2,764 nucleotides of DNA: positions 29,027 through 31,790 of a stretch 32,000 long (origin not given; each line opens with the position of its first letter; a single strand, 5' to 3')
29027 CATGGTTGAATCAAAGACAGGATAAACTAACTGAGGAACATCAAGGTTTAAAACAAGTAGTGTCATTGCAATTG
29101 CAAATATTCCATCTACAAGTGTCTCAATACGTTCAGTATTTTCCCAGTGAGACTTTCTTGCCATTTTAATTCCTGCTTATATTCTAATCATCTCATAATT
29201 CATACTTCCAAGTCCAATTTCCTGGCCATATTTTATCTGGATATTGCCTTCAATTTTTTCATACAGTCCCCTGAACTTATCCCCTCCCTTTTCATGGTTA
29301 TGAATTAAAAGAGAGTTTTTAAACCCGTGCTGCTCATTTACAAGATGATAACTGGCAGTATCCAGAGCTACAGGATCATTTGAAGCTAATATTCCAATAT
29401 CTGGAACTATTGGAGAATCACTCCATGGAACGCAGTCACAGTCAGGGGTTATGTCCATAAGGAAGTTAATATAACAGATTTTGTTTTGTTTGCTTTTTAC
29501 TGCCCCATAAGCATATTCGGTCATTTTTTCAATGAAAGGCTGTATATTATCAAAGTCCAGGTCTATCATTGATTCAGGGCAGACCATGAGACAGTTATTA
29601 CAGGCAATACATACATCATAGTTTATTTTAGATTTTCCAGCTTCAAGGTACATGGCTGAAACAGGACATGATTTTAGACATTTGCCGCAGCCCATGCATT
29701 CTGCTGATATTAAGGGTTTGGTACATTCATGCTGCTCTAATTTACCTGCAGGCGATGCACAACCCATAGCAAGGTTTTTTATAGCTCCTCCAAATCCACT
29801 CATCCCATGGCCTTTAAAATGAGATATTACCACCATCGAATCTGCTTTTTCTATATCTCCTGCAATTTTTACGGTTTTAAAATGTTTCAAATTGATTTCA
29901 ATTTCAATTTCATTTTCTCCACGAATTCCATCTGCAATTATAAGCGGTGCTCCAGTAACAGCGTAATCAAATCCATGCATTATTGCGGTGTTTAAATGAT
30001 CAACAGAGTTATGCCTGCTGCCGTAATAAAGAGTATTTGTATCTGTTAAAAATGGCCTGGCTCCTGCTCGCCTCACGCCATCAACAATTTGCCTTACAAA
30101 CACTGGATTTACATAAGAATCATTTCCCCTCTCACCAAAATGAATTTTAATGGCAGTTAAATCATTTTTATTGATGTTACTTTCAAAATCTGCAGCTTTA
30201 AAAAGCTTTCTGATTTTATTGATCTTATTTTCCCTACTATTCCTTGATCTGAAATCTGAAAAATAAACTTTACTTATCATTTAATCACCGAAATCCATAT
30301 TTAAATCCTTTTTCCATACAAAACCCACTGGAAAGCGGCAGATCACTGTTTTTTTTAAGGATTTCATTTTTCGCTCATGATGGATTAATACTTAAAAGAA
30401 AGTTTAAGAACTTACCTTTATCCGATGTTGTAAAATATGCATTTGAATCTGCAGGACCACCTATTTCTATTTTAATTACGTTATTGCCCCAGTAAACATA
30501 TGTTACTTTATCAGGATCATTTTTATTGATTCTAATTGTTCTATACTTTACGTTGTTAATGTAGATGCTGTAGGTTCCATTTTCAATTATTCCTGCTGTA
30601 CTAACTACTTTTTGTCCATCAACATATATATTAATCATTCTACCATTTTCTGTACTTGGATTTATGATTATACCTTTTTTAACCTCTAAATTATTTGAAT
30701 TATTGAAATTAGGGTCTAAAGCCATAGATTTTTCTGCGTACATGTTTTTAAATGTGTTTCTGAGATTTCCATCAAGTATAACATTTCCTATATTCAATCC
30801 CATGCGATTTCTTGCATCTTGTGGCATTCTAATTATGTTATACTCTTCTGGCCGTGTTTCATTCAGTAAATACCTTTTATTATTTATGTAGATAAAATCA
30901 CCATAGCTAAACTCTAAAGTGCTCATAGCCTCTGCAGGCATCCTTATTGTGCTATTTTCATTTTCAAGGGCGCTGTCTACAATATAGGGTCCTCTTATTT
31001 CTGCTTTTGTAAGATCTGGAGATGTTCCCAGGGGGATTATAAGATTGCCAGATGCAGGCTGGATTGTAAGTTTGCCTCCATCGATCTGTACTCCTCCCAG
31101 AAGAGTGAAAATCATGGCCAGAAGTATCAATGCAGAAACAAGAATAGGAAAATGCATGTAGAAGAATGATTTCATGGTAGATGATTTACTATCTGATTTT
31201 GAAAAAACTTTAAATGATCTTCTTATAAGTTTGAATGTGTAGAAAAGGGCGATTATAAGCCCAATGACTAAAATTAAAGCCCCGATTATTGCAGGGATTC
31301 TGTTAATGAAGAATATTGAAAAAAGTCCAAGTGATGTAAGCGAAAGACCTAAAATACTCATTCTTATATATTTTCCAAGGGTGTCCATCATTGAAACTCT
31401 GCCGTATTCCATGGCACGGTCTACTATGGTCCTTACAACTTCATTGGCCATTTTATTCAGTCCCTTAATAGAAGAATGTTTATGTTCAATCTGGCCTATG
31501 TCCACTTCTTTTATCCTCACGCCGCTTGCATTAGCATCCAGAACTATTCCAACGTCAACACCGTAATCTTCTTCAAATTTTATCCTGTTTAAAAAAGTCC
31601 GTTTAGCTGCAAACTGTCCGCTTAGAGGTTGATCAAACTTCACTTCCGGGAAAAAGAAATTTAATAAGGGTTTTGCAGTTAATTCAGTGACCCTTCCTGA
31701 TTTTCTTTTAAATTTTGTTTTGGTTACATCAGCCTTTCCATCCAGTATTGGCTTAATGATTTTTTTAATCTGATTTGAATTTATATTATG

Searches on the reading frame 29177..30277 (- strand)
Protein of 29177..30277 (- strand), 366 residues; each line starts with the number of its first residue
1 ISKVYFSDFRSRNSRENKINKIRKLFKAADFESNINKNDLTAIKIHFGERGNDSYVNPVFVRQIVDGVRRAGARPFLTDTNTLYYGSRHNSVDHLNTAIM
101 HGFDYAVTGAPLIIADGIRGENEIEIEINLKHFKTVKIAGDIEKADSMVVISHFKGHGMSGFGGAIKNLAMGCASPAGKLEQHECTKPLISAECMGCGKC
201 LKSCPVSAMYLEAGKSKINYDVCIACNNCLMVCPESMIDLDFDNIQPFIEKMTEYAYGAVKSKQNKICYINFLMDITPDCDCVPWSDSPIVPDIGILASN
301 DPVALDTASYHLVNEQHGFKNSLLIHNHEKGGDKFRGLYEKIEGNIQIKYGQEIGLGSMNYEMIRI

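Call 20: search_protein_families(library=pfam, proteins=[window:29177-30277:-], max_evalue=0.001)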
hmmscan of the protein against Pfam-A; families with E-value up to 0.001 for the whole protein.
window:29177-30277:- (366 aa): 12 families
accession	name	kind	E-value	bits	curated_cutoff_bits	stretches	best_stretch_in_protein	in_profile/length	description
PF04015.17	DUF362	-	3e-56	191.1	24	1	42-310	2-199/200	Domain of unknown function (DUF362)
PF14697.11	Fer4_21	-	1.5e-09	38.3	35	1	192-238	6-57/59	4Fe-4S dicluster domain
PF00037.32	Fer4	-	2.2e-09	37.2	21.1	2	217-238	2-23/24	4Fe-4S binding domain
PF13237.11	Fer4_10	-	3e-09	37.1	25.5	1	192-234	7-53/53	4Fe-4S dicluster domain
PF13484.11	Fer4_16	-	7.4e-08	33.5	30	0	223-246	2-25/66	4Fe-4S double cluster binding domain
PF12838.12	Fer4_7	-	7.8e-08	33.1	27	1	194-235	2-50/52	4Fe-4S dicluster domain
PF12797.12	Fer4_2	-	9.9e-08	31.9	24.5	0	187-206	2-22/22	4Fe-4S binding domain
PF13187.11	Fer4_9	-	2.6e-07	31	27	1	193-237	1-51/52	4Fe-4S dicluster domain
PF12837.12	Fer4_6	-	1.4e-06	28.4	25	1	217-236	3-22/24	4Fe-4S binding domain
PF12800.12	Fer4_4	-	6.2e-05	23.4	24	0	193-206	3-16/17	4Fe-4S binding domain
PF25160.1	LdpA_Fe-S-bd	-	7.3e-05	22.9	27.6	0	189-208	23-42/49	LdpA Fe-S cluster-binding domain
PF13183.11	Fer4_8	-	0.00027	21.8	27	0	192-208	3-19/68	4Fe-4S dicluster domain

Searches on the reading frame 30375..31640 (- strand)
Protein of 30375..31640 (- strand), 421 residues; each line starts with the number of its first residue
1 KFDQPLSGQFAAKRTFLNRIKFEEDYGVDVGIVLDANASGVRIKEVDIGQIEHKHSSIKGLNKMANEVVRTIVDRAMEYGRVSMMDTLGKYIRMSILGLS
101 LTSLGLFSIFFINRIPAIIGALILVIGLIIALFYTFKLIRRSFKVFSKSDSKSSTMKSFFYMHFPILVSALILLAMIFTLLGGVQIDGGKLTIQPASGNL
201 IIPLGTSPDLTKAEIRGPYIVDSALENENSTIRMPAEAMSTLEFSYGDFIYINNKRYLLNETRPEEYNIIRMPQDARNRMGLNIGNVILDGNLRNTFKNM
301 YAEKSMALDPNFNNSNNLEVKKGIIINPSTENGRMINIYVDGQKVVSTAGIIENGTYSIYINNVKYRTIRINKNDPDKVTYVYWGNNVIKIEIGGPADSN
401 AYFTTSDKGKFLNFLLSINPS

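Call 20: search_protein_families(library=pfam, proteins=[window:30375-31640:-], max_evalue=0.001)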
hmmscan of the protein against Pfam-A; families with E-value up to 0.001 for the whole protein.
window:30375-31640:- (421 aa): 1 family
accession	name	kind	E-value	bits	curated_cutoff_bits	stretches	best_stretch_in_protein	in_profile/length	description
PF02359.24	CDC48_N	-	2.7e-06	27.9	35.1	1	223-288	6-78/85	Cell division protein 48 (CDC48), N-terminal domain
